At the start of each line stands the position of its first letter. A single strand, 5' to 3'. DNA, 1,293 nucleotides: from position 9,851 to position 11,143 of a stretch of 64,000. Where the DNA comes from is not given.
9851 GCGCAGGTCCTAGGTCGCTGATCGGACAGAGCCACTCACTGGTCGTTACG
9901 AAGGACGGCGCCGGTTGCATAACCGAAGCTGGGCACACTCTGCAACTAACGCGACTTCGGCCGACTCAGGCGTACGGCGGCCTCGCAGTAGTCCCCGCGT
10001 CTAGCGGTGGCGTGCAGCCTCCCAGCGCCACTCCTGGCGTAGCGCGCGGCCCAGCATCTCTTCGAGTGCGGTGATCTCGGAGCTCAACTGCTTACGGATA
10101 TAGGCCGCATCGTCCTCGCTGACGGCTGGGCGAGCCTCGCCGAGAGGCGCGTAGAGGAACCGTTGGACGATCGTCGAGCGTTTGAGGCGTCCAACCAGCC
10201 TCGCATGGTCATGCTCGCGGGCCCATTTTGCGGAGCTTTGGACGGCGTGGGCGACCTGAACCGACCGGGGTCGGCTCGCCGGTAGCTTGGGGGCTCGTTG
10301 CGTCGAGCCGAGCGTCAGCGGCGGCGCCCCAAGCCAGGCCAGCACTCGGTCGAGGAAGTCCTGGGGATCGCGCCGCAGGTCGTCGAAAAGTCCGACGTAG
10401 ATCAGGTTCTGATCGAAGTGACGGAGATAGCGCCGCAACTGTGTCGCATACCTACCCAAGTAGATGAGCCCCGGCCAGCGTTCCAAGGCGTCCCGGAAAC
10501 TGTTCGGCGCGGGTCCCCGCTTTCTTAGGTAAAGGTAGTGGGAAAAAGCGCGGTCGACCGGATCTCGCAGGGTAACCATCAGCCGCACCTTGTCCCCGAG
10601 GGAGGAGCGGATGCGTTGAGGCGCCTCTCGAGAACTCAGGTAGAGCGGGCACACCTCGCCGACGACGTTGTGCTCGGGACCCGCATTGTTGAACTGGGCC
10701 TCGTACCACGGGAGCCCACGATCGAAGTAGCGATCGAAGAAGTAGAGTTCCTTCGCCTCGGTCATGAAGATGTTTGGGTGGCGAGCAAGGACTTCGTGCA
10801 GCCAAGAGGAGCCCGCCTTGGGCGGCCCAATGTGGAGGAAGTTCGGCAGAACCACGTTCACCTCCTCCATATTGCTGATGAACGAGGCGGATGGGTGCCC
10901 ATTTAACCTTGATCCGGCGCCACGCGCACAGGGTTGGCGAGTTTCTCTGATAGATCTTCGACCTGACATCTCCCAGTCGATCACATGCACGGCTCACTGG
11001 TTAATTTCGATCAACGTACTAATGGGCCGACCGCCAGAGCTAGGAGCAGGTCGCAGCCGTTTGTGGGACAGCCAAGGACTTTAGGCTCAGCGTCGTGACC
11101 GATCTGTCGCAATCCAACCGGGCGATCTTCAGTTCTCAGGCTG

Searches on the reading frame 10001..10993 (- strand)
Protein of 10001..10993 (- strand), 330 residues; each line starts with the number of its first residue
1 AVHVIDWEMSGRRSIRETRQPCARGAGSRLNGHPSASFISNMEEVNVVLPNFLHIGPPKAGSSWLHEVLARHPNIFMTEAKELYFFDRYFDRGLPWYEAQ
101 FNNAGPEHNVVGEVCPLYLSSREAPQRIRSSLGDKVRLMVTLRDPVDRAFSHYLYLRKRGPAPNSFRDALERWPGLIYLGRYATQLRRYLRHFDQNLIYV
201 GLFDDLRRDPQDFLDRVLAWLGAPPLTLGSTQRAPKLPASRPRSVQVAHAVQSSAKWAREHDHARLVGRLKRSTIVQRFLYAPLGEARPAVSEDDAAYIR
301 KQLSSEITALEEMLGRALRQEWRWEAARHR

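Call 58: search_protein_families(library=pfam, proteins=[window:10001-10993:-], max_evalue=0.00001)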
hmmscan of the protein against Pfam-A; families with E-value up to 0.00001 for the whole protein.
window:10001-10993:- (330 aa): 2 families
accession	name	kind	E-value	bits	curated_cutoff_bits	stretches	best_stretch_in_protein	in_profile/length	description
PF00685.33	Sulfotransfer_1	-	1.1e-13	51.6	22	1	52-224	4-182/255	Sulfotransferase domain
PF13469.12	Sulfotransfer_3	-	5.4e-12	46.9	27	1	138-224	127-213/216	Sulfotransferase family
